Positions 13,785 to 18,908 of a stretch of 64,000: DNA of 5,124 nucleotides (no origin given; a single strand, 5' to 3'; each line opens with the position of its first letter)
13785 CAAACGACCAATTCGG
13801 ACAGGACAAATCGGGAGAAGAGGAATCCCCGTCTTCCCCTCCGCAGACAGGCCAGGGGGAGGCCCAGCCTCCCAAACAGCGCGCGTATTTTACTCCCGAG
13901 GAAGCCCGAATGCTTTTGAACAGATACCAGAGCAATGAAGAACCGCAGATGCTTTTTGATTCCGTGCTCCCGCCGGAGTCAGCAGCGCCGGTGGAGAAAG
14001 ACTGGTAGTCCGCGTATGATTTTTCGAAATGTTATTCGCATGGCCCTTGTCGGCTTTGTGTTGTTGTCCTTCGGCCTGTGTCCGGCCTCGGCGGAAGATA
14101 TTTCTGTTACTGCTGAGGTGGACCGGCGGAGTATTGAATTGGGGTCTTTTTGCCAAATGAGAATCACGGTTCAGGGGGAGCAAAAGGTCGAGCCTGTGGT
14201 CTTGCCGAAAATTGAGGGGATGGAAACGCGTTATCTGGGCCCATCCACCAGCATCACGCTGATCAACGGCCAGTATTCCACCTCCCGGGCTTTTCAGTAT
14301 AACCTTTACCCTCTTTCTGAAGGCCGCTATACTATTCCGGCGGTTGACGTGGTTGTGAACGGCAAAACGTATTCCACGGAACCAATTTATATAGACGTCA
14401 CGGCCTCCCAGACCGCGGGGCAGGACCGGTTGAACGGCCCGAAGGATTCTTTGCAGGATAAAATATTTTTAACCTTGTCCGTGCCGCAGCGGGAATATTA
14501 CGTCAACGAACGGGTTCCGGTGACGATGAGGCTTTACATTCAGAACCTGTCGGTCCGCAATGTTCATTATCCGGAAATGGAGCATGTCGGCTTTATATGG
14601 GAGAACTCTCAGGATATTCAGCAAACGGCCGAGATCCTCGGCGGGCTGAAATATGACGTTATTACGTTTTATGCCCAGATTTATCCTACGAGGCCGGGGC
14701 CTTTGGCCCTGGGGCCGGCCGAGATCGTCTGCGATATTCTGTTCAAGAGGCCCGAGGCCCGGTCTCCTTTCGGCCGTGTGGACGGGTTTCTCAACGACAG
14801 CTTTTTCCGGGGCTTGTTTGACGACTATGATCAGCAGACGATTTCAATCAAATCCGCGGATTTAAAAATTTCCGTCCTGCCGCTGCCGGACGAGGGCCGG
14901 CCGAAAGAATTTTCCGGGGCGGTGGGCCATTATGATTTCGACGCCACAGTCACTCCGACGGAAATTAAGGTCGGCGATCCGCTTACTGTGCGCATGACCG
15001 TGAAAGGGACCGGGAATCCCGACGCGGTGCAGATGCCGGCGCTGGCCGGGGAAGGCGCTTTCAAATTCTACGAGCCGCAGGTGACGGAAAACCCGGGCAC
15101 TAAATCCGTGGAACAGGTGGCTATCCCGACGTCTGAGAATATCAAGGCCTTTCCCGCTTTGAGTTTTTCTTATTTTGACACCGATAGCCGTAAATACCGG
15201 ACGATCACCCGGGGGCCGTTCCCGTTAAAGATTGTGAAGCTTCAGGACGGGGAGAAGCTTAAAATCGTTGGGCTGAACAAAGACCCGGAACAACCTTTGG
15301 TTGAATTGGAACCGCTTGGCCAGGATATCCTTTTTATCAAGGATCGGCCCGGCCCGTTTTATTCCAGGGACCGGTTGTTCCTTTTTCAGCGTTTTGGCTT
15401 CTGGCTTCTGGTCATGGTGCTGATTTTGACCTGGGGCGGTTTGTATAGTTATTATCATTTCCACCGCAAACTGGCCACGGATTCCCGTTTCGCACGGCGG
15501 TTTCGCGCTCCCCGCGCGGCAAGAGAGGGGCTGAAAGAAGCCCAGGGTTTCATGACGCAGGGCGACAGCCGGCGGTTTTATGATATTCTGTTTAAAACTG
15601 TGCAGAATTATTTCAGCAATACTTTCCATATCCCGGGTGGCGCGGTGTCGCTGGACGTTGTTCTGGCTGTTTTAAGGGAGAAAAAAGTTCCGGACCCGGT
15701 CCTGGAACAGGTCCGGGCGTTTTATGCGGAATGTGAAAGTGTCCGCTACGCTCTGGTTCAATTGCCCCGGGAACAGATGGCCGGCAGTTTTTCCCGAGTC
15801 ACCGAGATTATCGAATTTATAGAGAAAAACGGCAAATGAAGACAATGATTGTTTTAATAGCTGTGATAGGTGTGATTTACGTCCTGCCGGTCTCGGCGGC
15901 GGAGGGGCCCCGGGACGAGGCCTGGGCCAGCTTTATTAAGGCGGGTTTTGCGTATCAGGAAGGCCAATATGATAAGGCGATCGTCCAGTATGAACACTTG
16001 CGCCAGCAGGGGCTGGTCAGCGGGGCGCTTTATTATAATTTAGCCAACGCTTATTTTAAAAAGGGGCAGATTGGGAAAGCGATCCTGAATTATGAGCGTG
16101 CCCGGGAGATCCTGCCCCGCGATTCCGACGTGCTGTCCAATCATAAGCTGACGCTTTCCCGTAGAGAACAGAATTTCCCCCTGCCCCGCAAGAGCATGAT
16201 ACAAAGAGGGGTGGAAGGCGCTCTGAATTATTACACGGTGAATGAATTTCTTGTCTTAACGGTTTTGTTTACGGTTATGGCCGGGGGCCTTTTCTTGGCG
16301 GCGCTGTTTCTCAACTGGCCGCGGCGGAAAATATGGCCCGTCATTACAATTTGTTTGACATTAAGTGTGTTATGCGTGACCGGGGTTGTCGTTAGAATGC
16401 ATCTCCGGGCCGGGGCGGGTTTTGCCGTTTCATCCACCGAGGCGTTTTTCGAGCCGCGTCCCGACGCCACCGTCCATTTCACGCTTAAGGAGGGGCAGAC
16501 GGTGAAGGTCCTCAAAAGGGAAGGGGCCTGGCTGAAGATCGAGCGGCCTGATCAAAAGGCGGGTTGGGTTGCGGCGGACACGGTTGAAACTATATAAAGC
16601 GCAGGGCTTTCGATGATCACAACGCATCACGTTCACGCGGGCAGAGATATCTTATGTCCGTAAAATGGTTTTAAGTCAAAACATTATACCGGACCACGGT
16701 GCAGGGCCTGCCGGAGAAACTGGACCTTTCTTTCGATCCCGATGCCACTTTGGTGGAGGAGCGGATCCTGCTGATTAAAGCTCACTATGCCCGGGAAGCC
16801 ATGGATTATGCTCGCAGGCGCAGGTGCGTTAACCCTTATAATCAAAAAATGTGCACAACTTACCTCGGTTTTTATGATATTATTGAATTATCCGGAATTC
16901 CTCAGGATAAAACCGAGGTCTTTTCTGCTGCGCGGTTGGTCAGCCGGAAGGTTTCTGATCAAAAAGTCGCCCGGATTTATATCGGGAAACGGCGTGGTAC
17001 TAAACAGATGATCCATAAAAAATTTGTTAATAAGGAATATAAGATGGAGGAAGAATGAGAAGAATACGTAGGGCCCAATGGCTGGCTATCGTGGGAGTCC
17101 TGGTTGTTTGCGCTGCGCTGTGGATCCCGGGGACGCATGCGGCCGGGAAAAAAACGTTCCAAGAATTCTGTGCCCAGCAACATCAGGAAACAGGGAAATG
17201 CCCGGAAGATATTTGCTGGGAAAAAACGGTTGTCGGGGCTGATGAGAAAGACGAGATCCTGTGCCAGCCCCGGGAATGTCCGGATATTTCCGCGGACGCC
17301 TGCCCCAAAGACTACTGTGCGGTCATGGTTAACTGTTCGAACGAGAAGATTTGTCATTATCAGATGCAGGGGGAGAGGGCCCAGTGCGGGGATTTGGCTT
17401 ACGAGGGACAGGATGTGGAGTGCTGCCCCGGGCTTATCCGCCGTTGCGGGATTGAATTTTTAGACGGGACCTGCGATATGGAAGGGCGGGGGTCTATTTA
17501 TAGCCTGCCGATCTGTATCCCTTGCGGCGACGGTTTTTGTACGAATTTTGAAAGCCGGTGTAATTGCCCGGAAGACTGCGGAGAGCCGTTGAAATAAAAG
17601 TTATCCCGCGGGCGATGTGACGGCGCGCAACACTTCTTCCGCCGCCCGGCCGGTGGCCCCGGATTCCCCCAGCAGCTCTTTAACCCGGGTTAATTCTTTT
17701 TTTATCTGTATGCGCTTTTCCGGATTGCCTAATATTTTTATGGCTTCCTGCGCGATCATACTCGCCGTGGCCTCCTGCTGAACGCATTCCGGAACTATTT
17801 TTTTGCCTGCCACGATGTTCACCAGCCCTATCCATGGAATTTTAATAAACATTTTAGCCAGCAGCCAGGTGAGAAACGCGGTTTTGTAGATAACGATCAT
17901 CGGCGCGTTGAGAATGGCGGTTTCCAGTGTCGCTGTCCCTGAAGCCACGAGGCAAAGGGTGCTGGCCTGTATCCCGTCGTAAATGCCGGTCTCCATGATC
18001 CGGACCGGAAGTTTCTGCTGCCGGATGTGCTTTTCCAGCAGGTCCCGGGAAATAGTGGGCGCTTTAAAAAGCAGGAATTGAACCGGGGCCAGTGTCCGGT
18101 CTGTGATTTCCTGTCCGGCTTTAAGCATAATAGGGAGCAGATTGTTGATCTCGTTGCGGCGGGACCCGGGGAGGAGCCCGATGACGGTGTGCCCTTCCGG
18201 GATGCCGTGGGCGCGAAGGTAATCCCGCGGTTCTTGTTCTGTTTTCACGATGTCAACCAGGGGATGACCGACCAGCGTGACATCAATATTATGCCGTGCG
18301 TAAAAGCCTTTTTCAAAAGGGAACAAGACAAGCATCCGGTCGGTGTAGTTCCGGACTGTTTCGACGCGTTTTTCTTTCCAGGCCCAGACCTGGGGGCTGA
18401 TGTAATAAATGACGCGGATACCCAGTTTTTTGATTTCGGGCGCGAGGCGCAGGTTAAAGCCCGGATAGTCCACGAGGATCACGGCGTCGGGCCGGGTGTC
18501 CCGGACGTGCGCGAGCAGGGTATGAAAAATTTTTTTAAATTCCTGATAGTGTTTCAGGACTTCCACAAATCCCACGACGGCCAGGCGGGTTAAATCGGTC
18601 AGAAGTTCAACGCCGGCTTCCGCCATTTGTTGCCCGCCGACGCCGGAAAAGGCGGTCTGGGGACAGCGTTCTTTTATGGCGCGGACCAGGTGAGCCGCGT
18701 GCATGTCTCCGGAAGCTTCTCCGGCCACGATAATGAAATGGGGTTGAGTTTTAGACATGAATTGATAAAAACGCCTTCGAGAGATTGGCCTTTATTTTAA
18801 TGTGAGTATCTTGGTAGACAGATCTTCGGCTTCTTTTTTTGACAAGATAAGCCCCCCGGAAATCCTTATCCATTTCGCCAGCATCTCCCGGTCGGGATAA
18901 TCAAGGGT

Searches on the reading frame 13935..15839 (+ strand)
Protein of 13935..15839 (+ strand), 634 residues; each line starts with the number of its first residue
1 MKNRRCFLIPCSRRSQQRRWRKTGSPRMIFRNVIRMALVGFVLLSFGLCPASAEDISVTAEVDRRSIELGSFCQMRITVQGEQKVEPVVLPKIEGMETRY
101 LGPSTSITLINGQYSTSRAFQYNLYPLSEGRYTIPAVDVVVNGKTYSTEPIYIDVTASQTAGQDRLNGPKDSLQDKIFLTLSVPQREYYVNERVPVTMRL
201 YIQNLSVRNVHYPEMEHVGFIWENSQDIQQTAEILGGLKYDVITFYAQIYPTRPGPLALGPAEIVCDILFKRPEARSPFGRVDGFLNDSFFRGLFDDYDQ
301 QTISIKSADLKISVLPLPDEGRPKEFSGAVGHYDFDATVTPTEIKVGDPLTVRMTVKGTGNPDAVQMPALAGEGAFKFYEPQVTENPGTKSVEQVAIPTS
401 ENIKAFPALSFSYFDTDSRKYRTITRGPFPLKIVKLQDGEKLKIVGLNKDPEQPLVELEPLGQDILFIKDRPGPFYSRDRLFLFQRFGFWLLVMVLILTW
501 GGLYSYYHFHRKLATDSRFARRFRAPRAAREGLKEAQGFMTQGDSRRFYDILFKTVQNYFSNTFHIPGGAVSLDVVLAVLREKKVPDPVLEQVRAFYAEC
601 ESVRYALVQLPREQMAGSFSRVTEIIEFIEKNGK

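Call 39: search_protein_families(library=pfam, proteins=[window:13935-15839:+], max_evalue=0.001)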
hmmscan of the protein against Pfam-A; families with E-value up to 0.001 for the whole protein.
window:13935-15839:+ (634 aa): 1 family
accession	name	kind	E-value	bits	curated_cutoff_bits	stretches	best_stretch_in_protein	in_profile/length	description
PF13584.12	BatD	-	8e-27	94.2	24.1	1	60-155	1-92/92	BatD DUF11 like domain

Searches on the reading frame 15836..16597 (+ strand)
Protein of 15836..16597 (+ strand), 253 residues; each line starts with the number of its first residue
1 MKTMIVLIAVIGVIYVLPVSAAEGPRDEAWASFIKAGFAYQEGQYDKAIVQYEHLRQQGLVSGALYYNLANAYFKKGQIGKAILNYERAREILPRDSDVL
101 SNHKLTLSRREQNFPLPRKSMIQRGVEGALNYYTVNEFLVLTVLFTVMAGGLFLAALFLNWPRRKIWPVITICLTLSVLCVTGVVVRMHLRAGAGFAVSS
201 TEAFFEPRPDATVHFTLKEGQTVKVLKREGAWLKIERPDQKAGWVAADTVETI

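Call 39: search_protein_families(library=pfam, proteins=[window:15836-16597:+], max_evalue=0.001)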
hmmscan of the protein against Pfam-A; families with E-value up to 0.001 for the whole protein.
window:15836-16597:+ (253 aa): 11 families
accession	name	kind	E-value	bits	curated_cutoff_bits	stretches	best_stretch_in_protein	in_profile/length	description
PF08239.17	SH3_3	-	1.6e-08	35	27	1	206-250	8-53/54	Bacterial SH3 domain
PF00515.34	TPR_1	-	2.5e-08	33.9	27.8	1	65-95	3-33/34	Tetratricopeptide repeat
PF07719.23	TPR_2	-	4.8e-08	33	27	1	65-96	3-34/34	Tetratricopeptide repeat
PF13414.12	TPR_11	-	3.9e-06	26.9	26.8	1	70-101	1-32/42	TPR repeat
PF13428.12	TPR_14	-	1.5e-05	25.7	23.5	0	64-100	2-38/44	Tetratricopeptide repeat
PF14559.12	TPR_19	-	5.2e-05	23.9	25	1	39-99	1-61/68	Tetratricopeptide repeat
PF13181.12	TPR_8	-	6.2e-05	23.3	25.7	0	65-89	3-27/34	Tetratricopeptide repeat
PF06347.19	SH3_4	-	7.2e-05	22.9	24.1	1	206-249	10-53/56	Bacterial SH3 domain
PF13424.12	TPR_12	-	0.0001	22.9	30.1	1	35-93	9-75/77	Tetratricopeptide repeat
PF07653.23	SH3_2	-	0.00018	21.5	21.8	1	215-251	16-53/55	Variant SH3 domain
PF13432.12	TPR_16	-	0.0009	20.1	32.7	0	39-95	7-63/65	Tetratricopeptide repeat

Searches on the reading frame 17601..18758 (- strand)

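Call 39: search_protein_families(library=pfam, proteins=[window:17601-18758:-], max_evalue=0.001)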
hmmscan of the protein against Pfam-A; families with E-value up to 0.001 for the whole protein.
window:17601-18758:- (385 aa): 1 family
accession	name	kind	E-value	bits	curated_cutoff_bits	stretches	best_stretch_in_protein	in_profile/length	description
PF02684.21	LpxB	-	6.5e-101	338.3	22.6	1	9-365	2-361/374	Lipid-A-disaccharide synthetase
